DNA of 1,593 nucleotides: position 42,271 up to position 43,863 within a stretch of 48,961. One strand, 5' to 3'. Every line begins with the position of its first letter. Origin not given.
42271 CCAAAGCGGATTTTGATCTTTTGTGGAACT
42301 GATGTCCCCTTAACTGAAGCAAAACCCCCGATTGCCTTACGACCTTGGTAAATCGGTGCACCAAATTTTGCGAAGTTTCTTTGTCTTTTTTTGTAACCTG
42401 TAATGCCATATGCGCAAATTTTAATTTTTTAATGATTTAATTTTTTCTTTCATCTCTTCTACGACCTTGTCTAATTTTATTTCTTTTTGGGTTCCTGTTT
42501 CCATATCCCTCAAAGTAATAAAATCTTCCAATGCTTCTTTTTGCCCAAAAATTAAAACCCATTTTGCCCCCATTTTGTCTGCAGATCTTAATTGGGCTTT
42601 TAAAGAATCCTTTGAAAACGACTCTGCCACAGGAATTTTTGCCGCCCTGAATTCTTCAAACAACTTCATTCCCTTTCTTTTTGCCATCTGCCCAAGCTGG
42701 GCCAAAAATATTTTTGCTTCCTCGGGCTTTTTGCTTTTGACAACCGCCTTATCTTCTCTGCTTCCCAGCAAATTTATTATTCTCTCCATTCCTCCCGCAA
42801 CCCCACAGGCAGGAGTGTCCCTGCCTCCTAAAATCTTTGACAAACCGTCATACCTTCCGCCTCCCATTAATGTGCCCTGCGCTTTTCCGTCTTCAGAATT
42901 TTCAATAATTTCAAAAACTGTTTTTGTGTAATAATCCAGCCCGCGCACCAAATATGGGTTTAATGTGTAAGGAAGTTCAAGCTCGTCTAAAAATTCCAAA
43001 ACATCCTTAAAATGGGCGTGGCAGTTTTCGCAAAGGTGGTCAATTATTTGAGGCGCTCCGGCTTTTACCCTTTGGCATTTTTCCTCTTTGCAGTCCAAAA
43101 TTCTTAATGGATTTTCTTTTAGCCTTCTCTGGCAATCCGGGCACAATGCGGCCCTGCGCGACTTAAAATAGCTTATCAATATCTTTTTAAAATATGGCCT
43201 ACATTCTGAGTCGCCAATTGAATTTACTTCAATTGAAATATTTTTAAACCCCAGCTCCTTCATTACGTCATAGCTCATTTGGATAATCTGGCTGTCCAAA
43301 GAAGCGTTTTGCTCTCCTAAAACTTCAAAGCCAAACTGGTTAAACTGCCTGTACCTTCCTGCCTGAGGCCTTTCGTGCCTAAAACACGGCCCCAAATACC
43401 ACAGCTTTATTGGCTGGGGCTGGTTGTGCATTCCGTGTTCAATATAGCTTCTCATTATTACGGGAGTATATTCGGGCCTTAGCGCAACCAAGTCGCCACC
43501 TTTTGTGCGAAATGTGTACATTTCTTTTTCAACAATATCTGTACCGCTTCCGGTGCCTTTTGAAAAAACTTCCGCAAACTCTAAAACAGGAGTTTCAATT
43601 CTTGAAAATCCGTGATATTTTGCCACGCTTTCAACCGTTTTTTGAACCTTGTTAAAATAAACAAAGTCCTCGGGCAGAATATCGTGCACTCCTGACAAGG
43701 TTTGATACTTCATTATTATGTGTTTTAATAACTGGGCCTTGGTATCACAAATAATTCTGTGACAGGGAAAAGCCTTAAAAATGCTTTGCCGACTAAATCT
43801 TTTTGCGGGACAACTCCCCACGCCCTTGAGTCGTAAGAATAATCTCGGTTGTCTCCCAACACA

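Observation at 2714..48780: Fifteen GC-rich, self-contained expression cassettes occupy 11 intergenic sites of an AT-rich core chromosome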

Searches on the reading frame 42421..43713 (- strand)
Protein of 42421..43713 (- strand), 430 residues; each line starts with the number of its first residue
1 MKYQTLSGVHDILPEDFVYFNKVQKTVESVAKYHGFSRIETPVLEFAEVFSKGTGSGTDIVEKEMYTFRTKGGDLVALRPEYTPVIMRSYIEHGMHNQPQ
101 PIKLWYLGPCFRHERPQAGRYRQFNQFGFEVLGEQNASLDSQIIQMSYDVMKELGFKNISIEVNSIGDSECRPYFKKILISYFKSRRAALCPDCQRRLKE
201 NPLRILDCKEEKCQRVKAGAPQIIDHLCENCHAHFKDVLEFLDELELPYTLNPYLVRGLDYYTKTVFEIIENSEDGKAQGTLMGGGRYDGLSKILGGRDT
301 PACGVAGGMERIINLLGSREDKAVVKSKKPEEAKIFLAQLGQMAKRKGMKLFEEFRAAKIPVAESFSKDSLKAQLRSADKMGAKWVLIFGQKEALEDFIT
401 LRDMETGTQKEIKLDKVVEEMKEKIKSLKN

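Call 38: find_homologous_proteins(query=window:42421-43713:-)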
Query window:42421-43713:- (430 aa): 8000 proteins with E <= 0.001 among 8000 candidates; the best 120 are listed.
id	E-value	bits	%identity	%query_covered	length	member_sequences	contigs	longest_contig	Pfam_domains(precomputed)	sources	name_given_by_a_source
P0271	1.9e-290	981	100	100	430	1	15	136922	PF13393.12,PF03129.26,PF00587.31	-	-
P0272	2.6e-289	977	100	100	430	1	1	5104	PF13393.12,PF03129.26,PF00587.31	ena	-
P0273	3.5e-289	976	100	100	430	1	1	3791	PF13393.12,PF03129.26,PF00587.31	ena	-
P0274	1.9e-284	961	99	99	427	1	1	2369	PF13393.12,PF03129.26,PF00587.31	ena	-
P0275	2.7e-257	871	88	97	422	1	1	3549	PF13393.12,PF03129.26,PF00587.31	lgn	-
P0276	5.0e-254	861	85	99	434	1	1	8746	PF13393.12,PF03129.26,PF00587.31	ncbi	-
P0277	3.1e-252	855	86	99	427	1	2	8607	PF13393.12,PF03129.26,PF00587.31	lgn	-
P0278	1.9e-251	852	85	99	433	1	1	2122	PF13393.12,PF03129.26,PF00587.31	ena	-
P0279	2.1e-251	852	85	99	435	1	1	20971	PF13393.12,PF03129.26,PF00587.31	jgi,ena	jgi:histidyl-tRNA synthetase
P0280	3.5e-251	851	85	99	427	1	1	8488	PF13393.12,PF03129.26,PF00587.31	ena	-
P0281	5.6e-249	844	85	99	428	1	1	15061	PF13393.12,PF03129.26,PF00587.31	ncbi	-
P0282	1.9e-247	839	83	99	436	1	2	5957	PF13393.12,PF03129.26,PF00587.31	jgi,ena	-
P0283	2.6e-247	838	83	99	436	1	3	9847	PF13393.12,PF03129.26,PF00587.31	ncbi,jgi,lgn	-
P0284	4.8e-247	838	84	99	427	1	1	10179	PF13393.12,PF03129.26,PF00587.31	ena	-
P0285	9.8e-247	837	83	99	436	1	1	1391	PF13393.12,PF03129.26,PF00587.31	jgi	-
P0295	1.6e-233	793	80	99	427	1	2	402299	PF13393.12,PF03129.26,PF00587.31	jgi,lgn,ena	-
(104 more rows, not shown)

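Call 39: find_encoding_contigs(protein=P0279, flank=10000, max_places=1)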
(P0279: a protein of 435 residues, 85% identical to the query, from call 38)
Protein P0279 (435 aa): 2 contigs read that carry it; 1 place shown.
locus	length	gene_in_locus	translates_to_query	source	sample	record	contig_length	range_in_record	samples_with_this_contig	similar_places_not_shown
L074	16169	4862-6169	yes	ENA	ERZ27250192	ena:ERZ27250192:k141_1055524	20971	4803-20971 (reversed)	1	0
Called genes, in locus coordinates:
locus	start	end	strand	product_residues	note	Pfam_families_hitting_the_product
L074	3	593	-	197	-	?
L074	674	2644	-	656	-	PF17757:UvrB_inter, PF02559:CarD_TRCF_RID, PF22590:Cas3-like_C_2 (faint), PF00270:DEAD, PF04851:ResIII (weak), PF00271:Helicase_C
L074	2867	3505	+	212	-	-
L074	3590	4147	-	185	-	PF01195:Pept_tRNA_hydro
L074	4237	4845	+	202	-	PF10502:Peptidase_S26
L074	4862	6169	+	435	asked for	PF13393:tRNA-synt_His, PF00587:tRNA-synt_2b, PF13393:tRNA-synt_His, PF03129:HGTP_anticodon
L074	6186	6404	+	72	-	-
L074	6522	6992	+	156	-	PF09424:YqeY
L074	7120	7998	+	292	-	PF01113:DapB_N, PF05173:DapB_C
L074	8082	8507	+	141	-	PF02130:YbeY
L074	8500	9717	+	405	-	PF11104:PilM_2 (faint), PF02491:SHS2_FTSA, PF06723:MreB_Mbl, PF14450:FtsA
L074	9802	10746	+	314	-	PF00091:Tubulin, PF12327:FtsZ_C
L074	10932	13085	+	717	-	PF03477:ATP-cone, PF13597:NRDD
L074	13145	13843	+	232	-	PF13353:Fer4_12 (weak), PF04055:Radical_SAM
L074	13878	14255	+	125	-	-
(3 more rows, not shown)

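Call 40: find_encoding_contigs(protein=P0281, flank=10000, max_places=1)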
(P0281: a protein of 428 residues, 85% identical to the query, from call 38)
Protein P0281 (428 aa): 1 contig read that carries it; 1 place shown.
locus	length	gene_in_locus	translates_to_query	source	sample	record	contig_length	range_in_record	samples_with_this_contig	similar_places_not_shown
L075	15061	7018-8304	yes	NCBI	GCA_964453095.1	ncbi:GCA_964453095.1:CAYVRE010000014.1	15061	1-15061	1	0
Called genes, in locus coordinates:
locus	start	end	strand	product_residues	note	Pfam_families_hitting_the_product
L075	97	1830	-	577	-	PF13328:HD_4, PF04607:RelA_SpoT, PF02824:TGS, PF28438:RelA_RIS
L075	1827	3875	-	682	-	PF01751:Toprim, PF01131:Topoisom_bac, PF01396:Zn_ribbon_Top1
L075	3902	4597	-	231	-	PF02481:DNA_processg_A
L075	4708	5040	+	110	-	-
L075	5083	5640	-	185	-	PF01195:Pept_tRNA_hydro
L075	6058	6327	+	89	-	-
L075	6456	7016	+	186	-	PF10502:Peptidase_S26, PF00717:Peptidase_S24 (weak)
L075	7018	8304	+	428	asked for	PF13393:tRNA-synt_His, PF00587:tRNA-synt_2b, PF13393:tRNA-synt_His, PF03129:HGTP_anticodon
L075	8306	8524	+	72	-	-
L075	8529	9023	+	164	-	PF09424:YqeY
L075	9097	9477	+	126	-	PF02130:YbeY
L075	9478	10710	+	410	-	PF11104:PilM_2 (faint), PF02491:SHS2_FTSA, PF06723:MreB_Mbl, PF14450:FtsA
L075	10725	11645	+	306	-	PF00091:Tubulin, PF12327:FtsZ_C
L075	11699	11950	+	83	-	-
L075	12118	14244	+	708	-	PF03477:ATP-cone, PF13597:NRDD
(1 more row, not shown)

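Call 41: find_encoding_contigs(protein=P0295, flank=10000, max_places=1)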
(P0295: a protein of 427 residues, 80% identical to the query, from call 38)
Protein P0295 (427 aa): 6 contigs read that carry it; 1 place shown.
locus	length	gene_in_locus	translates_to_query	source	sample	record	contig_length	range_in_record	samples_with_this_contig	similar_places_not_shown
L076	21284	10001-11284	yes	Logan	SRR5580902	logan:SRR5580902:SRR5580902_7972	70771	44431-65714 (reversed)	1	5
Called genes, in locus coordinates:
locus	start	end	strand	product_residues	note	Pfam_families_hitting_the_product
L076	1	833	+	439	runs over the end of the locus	PF00464:SHMT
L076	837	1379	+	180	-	PF01569:PAP2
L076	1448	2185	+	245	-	PF23023:Anti-Pycsar_Apyc1, PF00753:Lactamase_B (weak), PF12706:Lactamase_B_2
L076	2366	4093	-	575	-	PF13328:HD_4, PF04607:RelA_SpoT, PF02824:TGS, PF28438:RelA_RIS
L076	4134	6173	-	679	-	PF01751:Toprim, PF01131:Topoisom_bac, PF01396:Zn_ribbon_Top1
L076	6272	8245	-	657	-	PF17757:UvrB_inter, PF02559:CarD_TRCF_RID, PF00270:DEAD, PF04851:ResIII, PF00271:Helicase_C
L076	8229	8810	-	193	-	PF01195:Pept_tRNA_hydro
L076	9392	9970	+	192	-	PF10502:Peptidase_S26, PF00717:Peptidase_S24 (weak)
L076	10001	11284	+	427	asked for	PF13393:tRNA-synt_His, PF00587:tRNA-synt_2b, PF03129:HGTP_anticodon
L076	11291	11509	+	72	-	-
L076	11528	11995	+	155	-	PF09424:YqeY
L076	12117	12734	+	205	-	-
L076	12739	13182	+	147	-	PF02130:YbeY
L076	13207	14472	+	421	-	PF11104:PilM_2 (faint), PF02491:SHS2_FTSA, PF06723:MreB_Mbl, PF14450:FtsA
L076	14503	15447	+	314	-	PF00091:Tubulin, PF12327:FtsZ_C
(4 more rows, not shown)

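Call 53: find_related_loci(query=A3, collection=metagenome_contigs, flank=10000)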
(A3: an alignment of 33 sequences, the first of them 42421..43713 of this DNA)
Query A3 (430 aa) in metagenome_contigs; peptide patterns used: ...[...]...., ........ (x = any residue, [..] = any of these).
600 stretches matched a pattern (row limit reached: there are more); 599 encode a relative of the query (tblastn E <= 1e-3); the best 80 are kept; 80 distinct loci.
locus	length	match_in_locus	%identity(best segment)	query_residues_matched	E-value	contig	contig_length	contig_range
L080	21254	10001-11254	78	1-421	0e+0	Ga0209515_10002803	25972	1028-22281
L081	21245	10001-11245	77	1-418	0e+0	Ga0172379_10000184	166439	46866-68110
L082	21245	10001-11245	66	2-420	0e+0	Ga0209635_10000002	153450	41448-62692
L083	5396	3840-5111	64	1-426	0e+0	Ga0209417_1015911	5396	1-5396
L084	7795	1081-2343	63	2-426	0e+0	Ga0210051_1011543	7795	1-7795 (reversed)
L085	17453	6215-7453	63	2-418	0e+0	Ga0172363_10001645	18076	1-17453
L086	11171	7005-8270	63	1-426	0e+0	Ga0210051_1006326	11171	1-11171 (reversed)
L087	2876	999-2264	62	1-426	0e+0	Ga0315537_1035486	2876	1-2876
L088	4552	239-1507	61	1-427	0e+0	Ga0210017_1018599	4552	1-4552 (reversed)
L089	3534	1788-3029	61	2-420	0e+0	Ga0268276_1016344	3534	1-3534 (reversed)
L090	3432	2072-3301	61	2-417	0e+0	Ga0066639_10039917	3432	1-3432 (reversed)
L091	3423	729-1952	58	2-418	6e-169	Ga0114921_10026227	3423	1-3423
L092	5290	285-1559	56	4-426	2e-161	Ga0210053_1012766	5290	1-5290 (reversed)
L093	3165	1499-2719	53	3-414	9e-156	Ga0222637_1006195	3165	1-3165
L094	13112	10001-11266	51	3-428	4e-148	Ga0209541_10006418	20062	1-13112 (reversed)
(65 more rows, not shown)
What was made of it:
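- Tried and rejected: The one scan was spent on HisS for synteny instead (call 53).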
